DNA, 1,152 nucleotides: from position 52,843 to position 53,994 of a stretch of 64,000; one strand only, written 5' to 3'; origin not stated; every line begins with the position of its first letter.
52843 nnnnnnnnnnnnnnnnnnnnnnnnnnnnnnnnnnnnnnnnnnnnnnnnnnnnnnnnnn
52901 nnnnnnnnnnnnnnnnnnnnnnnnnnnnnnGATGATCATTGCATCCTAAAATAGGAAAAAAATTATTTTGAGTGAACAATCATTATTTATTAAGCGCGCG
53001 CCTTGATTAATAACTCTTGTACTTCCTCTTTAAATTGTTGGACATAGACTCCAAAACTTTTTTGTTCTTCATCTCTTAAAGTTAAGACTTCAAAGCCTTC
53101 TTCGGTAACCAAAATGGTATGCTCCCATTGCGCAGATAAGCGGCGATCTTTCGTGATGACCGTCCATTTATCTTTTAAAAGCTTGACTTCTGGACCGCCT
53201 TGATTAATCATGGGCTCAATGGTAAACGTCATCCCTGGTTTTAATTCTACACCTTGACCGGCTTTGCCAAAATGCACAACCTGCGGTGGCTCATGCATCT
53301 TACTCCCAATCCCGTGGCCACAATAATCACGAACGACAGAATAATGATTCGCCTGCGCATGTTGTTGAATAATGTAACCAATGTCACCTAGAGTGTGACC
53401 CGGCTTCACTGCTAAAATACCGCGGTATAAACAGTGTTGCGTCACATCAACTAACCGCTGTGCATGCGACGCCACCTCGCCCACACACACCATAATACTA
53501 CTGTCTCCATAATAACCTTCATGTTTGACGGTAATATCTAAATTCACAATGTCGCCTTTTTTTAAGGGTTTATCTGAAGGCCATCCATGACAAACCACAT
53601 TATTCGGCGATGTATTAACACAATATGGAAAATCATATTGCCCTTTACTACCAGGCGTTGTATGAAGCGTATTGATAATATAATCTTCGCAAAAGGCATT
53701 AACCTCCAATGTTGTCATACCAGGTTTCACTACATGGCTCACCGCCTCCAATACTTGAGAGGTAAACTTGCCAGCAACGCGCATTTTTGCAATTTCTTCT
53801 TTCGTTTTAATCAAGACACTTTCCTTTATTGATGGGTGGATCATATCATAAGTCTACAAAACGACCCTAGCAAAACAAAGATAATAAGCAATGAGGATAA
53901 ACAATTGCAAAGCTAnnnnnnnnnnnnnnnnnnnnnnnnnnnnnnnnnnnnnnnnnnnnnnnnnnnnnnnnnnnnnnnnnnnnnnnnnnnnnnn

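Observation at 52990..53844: A second methionine aminopeptidase paralog heads the accessory (P450 / beta-branching) operon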

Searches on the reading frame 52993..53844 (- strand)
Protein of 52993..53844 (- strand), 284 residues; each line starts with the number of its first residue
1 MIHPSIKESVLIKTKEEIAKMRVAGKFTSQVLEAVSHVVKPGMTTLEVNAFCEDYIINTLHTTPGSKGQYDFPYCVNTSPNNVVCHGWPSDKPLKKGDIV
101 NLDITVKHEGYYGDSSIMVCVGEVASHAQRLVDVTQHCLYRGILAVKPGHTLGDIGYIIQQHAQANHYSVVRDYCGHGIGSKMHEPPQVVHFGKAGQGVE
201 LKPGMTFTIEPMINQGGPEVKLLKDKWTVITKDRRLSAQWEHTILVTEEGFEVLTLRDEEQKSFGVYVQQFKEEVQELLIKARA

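Call 5: search_protein_families(library=pfam, proteins=[window:52993-53844:-])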
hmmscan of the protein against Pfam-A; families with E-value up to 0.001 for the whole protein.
window:52993-53844:- (284 aa): 1 family
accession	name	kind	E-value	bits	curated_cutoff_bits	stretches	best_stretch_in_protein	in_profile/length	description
PF00557.29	Peptidase_M24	-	6.1e-53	180.1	23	1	20-248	2-208/208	Metallopeptidase family M24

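Call 8: find_homologous_proteins(query=window:52993-53844:-)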
Query window:52993-53844:- (284 aa): 8000 proteins with E <= 0.001 among 8000 candidates; the best 120 are listed.
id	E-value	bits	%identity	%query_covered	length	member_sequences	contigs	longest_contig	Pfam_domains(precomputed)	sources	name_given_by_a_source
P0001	5.2e-192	654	100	100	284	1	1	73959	PF00557.30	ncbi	-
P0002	3.0e-138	478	74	96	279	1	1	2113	PF00557.30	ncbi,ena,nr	ncbi:MAG TPA: type I methionyl aminopeptidase [Gammaproteobacteria bacterium]|nr:type I methionyl am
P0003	7.9e-127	440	70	91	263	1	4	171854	PF00557.30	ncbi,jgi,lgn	-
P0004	6.8e-123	427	70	90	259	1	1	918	PF00557.30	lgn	-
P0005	1.5e-122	426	70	92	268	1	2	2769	PF00557.30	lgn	-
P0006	5.6e-122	424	70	91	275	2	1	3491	PF00557.30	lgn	-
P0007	1.3e-121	423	70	92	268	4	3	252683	PF00557.30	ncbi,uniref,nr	ncbi:type I methionyl aminopeptidase [Xenorhabdus sp. 42]|uniref:type I methionyl aminopeptidase n=1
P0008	1.8e-121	423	71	90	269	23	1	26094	PF00557.30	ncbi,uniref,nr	ncbi:type I methionyl aminopeptidase [Xenorhabdus sp. 12]|uniref:Methionine aminopeptidase n=1 Tax=X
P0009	2.3e-121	422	71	87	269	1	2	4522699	PF00557.30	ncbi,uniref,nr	ncbi:type I methionyl aminopeptidase [Xenorhabdus hominickii]|uniref:Methionine aminopeptidase n=1 T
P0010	2.9e-121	422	70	90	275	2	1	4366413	PF00557.30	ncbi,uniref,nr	ncbi:type I methionyl aminopeptidase [Xenorhabdus budapestensis]|uniref:Methionine aminopeptidase n=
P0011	3.2e-121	422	72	87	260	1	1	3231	PF00557.30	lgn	-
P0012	4.3e-121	421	70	90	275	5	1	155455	PF00557.30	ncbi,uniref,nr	ncbi:type I methionyl aminopeptidase [Xenorhabdus indica]|uniref:type I methionyl aminopeptidase n=1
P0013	8.2e-121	421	69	92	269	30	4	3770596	PF00557.30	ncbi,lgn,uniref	ncbi:type I methionyl aminopeptidase [Xenorhabdus sp. TH1]|uniref:type I methionyl aminopeptidase n=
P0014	1.9e-120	419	73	87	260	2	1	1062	PF00557.30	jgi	jgi:methionyl aminopeptidase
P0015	3.6e-120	418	66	98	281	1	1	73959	PF00557.30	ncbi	-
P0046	5.8e-116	405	69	90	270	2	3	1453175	PF00557.30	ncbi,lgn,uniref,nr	ncbi:methionine aminopeptidase (plasmid) [Legionella adelaidensis]|uniref:Methionine aminopeptidase 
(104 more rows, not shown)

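Call 9: find_encoding_contigs(protein=P0001, flank=10000, max_places=4)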
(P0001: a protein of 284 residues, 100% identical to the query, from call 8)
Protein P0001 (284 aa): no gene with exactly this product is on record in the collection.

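Call 10: find_encoding_contigs(protein=P0002, flank=10000, max_places=4)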
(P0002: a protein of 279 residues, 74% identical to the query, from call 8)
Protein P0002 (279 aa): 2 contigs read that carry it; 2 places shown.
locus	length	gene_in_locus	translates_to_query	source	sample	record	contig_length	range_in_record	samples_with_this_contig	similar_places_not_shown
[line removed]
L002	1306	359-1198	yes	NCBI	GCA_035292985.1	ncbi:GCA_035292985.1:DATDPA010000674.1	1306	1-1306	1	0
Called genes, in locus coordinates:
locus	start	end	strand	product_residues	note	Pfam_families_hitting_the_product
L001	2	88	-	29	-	?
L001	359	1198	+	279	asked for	PF00557:Peptidase_M24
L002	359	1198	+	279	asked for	PF00557:Peptidase_M24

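Call 11: list_cluster_members(proteins=[P0001, P0015, P0003, P0010, P0046])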
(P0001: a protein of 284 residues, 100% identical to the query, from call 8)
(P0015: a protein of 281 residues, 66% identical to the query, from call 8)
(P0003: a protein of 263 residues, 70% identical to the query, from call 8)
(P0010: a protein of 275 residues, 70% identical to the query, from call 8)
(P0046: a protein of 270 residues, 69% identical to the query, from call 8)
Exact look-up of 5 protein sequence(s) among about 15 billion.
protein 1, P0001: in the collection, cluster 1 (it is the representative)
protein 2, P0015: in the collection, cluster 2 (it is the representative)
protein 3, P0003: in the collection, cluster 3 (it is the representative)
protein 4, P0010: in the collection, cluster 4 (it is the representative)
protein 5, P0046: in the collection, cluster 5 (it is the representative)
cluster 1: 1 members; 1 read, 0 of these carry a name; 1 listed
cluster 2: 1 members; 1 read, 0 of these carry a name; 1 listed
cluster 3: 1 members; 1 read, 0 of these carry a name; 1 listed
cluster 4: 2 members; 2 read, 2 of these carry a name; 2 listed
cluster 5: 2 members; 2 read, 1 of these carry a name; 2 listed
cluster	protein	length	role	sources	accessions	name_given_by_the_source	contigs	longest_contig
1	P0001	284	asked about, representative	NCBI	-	-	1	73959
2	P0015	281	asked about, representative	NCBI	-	-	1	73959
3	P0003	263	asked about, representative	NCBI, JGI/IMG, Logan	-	-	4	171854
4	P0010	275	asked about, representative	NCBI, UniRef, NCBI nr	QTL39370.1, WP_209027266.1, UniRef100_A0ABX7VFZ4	type I methionyl aminopeptidase [Xenorhabdus budapestensis] | Methionine aminopeptidase n=1 Tax=Xenorhabdus budapestensis TaxID=290110 ...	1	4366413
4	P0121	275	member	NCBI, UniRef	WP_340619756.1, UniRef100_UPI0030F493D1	type I methionyl aminopeptidase [Xenorhabdus siamensis] | type I methionyl aminopeptidase n=1 Tax=Xenorhabdus siamensis TaxID=3136254 ...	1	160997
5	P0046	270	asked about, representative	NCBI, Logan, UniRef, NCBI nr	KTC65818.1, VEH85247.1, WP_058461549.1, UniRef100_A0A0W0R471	methionine aminopeptidase (plasmid) [Legionella adelaidensis] | Methionine aminopeptidase n=1 Tax=Legionella adelaidensis TaxID=45056 ... | type I methionyl aminopeptidase [Legionella adelaidensis]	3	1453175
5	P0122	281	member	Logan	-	-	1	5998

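Call 12: find_related_loci(query=window:52993-53844:-, collection=genome_contigs, flank=10000)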
Query window:52993-53844:- (284 aa) in genome_contigs; peptide patterns used: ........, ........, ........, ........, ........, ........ (x = any residue, [..] = any of these).
600 stretches matched a pattern (row limit reached: there are more); 596 encode a relative of the query (tblastn E <= 1e-3); the best 80 are kept; 80 distinct loci.
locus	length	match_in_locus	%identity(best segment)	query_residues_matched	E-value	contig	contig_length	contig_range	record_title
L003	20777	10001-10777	69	10-268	9e-122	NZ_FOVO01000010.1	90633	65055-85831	Xenorhabdus japonica strain DSM 16522, whole genome shotgun sequence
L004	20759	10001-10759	68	11-260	2e-118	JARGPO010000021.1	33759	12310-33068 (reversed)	MAG: Legionellaceae bacterium isolate bin_ti_oxhcr1.014 k141_144428, whole genome shotgun sequence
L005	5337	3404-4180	67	10-265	9e-115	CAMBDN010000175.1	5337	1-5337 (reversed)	MAG: Legionella sp. 2055-AUS-E isolate MsH-30apr19-6 genome assembly, contig: MsH-30apr19-C36847, whole genome shotgun s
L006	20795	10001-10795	58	2-260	1e-103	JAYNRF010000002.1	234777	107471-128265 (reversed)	MAG: Pseudomonadaceae bacterium isolate 139539_COM_concoct_bins.tsv.001 NODE_22_length_234777_cov_10.121271, whole genom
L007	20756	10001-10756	60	9-260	2e-102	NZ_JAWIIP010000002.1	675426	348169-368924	Pseudomonas sp. C11 contig_2, whole genome shotgun sequence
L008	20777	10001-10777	60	9-265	7e-102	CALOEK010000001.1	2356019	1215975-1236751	MAG: uncultured Gammaproteobacteria bacterium isolate LOGT_bin.0192 genome assembly, contig: contig_14171, whole genome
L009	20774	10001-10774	59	9-260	2e-101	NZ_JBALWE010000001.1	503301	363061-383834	MAG: Halopseudomonas sp. isolate 6NakV-09 NODE_1_length_503301_cov_9.506683, whole genome shotgun sequence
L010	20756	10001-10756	59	9-260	8e-101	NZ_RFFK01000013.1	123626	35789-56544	Pseudomonas sp. AOB-7 AOB_7_13, whole genome shotgun sequence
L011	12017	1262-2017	59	9-260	4e-100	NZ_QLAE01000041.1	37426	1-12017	Stutzerimonas nosocomialis strain A31/70 contig00041, whole genome shotgun sequence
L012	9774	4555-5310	60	9-260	3e-100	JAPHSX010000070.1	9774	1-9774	MAG: Gammaproteobacteria bacterium isolate N3S-Bin_5 c_000000312410, whole genome shotgun sequence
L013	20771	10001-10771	60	6-261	5e-100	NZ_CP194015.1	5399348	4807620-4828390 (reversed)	Amphritea sp. HPY chromosome, complete genome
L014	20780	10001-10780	58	7-260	3e-100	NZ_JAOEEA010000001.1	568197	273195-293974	Pseudomonas sp. GD04019 1, whole genome shotgun sequence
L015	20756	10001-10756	58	9-260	1e-99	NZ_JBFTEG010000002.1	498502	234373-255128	Pseudomonas zhanjiangensis strain 25A3E NODE_2, whole genome shotgun sequence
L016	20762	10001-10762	59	9-261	3e-99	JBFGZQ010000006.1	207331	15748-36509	MAG: Motiliproteus sp. isolate Mix_sand06.2021.04.G.51 k141_1994148_length_207331_cov_78.0486, whole genome shotgun sequ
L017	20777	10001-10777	58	2-260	7e-99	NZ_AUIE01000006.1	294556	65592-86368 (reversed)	Metapseudomonas resinovorans DSM 21078 G559DRAFT_scaffold00005.5_C, whole genome shotgun sequence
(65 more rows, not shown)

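Call 15: search_protein_families(library=pfam, proteins=[L003:5278-6087:-, L003:6060-8633:-, L003:9183-9785:-, L003:11063-11503:+, L003:11890-12786:+, L003:13123-15273:+, L004:7706-8614:-, L004:8580-9335:-, L004:11635-12486:-, L004:12640-13092:+])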
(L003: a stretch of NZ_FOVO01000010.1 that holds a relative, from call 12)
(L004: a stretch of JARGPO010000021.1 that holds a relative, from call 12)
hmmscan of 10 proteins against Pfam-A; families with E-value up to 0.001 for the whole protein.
L003:5278-6087:- (270 aa): 1 family
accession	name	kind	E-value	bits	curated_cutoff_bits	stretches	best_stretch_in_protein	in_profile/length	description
PF06175.17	MiaE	-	3.3e-91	304.9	27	1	23-265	2-199/199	tRNA-(MS[2]IO[6]A)-hydroxylase (MiaE)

L003:6060-8633:- (858 aa): 5 families
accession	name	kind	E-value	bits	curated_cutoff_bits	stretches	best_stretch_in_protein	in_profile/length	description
PF00488.27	MutS_V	-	3.6e-89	298.2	30.2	1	617-804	1-188/188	MutS domain V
PF05192.23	MutS_III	-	2.5e-52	178.5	34.1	1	279-566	1-194/194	MutS domain III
PF01624.25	MutS_I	-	6.9e-44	149.1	20.6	1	18-129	1-112/113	MutS domain I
PF05188.22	MutS_II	-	2.9e-36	125.3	25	1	138-263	1-133/133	MutS domain II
PF05190.23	MutS_IV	-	6.3e-31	107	22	1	435-524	1-90/92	MutS family domain IV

L003:9183-9785:- (201 aa): 1 family
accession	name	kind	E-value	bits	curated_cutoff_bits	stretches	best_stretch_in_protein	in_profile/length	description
PF07929.16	PRiA4_ORF3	-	3.7e-59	199.8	26.6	1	4-179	2-172/173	Plasmid pRiA4b ORF-3-like protein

L003:11063-11503:+ (147 aa): 0 families

L003:11890-12786:+ (299 aa): 1 family
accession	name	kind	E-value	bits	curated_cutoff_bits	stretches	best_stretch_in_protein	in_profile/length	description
PF00884.28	Sulfatase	-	5.9e-33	114.9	25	1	6-253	36-300/301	Sulfatase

L003:13123-15273:+ (717 aa): 1 family
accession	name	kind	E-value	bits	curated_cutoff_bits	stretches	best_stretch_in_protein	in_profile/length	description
PF02554.20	CstA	-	3.1e-242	805.7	27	1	36-614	2-560/560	Carbon starvation protein CstA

L004:7706-8614:- (303 aa): 0 families

L004:8580-9335:- (252 aa): 2 families
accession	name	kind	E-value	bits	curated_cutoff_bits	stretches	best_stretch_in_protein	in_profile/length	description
PF16576.10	HlyD_D23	-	1e-10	41.7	30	1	82-211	78-202/214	Barrel-sandwich domain of CusB or HlyD membrane-fusion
PF13437.12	HlyD_3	-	2e-09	38.5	22.2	1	116-198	2-84/106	HlyD family secretion protein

L004:11635-12486:- (284 aa): 0 families

L004:12640-13092:+ (151 aa): 1 family
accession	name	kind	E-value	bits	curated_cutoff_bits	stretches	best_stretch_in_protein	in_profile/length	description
PF00588.24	SpoU_methylase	-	1.1e-34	120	29.7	1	2-138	2-141/142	SpoU rRNA Methylase family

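Call 17: search_dna_similar(query=window:52993-53844:-, collection=plasmids, mode=protein, max_rows=25)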
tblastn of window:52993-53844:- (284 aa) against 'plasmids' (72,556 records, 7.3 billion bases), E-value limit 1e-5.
Records with a match: 722; places in all: 801; records where one place covers at least 80% of the query: 532.
Best place of each record, by identity: 60-80% 2; <60% 720.
By first word of the organism name: Rhizobium 105; Sinorhizobium 99; Pantoea 95; Bacillus 32; Streptomyces 22; Paracoccus 16; Klebsiella 13; Aminobacter 13; Escherichia 12; Rahnella 12; and 128 more.
By predicted mobility (MOB-suite, as given by PLSDB): non-mobilizable 509; conjugative 111; mobilizable 102.
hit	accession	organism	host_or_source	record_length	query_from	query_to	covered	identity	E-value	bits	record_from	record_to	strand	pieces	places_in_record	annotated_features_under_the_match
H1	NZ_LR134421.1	Legionella adelaidensis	environmental,Cooling tower water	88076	10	264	90%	69.0%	2e-115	372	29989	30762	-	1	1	map: type I methionyl aminopeptidase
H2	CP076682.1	Pseudoalteromonas shioyasakiensis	isolated microorganism,Ocean water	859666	6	261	90%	56.4%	2e-90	300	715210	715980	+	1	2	map: type I methionyl aminopeptidase | ParD-like family protein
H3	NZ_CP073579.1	Photobacterium sp. GJ3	-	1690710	12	260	88%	56.4%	7e-90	298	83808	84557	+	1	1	record has no annotation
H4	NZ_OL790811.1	Proteus mirabilis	-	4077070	8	260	89%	55.1%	7e-86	286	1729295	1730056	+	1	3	none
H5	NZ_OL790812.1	Proteus mirabilis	-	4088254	8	260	89%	55.1%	7e-86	286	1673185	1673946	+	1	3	none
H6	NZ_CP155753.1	Sphingomonas parapaucimobilis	Chinese cabbage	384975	11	260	88%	55.8%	2e-86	288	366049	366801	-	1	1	map: type I methionyl aminopeptidase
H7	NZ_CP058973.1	Pseudoalteromonas sp. JSTW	cell culture,marine sediment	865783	4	261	91%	53.8%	1e-85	286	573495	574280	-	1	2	map: type I methionyl aminopeptidase | ParD-like family protein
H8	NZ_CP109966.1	Catenovulum adriaticum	algae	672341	9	261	89%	54.7%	1e-88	295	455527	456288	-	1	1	map: type I methionyl aminopeptidase | ParD-like family protein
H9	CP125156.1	Klebsiella pneumoniae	-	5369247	9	261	89%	54.3%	7e-90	298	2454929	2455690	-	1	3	map: type I methionyl aminopeptidase | ParD-like family protein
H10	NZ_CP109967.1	Catenovulum adriaticum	algae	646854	7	260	89%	53.9%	5e-83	278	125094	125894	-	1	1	map: type I methionyl aminopeptidase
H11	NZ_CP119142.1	Neisseria gonorrhoeae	Homo sapiens,whole organism,synovial ...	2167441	2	256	90%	53.7%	4e-84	281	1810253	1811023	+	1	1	none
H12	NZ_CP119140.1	Neisseria gonorrhoeae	Homo sapiens,whole organism,blood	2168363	2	256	90%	53.7%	4e-84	281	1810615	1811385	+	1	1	none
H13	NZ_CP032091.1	Pseudoalteromonas donghaensis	cell culture,seawater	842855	8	261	89%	53.7%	1e-84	283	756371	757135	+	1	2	map: type I methionyl aminopeptidase | ParD-like family protein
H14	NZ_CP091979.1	Klebsiella pneumoniae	Homo sapiens,blood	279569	9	261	89%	53.9%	1e-89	298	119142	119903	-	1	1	map: type I methionyl aminopeptidase | ParD-like family protein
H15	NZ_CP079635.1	Klebsiella pneumoniae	Homo sapiens,Pus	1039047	9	261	89%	53.9%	1e-89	298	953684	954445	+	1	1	none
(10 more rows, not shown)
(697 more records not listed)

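Call 18: get_annotated_region(hit=H1, flank=20000)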
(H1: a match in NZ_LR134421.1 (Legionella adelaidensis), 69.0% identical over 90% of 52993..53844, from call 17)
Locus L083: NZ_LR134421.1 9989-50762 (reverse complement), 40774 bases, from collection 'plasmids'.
description: Legionella adelaidensis strain NCTC12735 plasmid 12, complete sequence
organism: Legionella adelaidensis (NCBI taxid 45056)
taxonomy: Bacteria; Pseudomonadota; Gammaproteobacteria; Legionellales; Legionellaceae; Legionella; Legionella adelaidensis
host: -; source: environmental,Cooling tower water; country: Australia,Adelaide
typing (MOB-suite, as given by PLSDB): non-mobilizable
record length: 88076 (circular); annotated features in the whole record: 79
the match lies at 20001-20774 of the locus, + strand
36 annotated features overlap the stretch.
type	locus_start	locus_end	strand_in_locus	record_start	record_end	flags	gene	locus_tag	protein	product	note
CDS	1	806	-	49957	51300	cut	-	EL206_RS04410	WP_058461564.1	MFS transporter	GO:0055085 - transmembrane transport [Evidence IEA]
CDS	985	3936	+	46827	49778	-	-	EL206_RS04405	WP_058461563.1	hypothetical protein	-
CDS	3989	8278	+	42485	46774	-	-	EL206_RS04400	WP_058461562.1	DEAD/DEAH box helicase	-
CDS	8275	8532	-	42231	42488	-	-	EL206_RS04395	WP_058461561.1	hypothetical protein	-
CDS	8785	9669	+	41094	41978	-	-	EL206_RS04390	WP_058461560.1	NAD(P)/FAD-dependent oxidoreductase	-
CDS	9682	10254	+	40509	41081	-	-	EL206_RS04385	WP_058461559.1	hypothetical protein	-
CDS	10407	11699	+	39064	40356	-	-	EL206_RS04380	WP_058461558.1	SDR family oxidoreductase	-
CDS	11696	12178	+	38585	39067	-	-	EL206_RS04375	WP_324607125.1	DUF2269 domain-containing protein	-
CDS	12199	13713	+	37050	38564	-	-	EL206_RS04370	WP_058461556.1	FAD-dependent oxidoreductase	-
CDS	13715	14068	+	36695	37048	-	-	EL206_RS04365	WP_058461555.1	hypothetical protein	-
CDS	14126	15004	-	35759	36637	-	-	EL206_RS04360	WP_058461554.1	YihY/virulence factor BrkB family protein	-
CDS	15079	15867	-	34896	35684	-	-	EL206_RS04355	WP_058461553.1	aminoglycoside phosphotransferase family protein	-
CDS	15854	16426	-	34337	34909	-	-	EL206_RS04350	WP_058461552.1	recombinase family protein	GO:0006310 - DNA recombination [Evidence IEA]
CDS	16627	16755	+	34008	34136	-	-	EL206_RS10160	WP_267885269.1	hypothetical protein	-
CDS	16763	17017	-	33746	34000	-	-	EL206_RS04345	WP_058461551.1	hypothetical protein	-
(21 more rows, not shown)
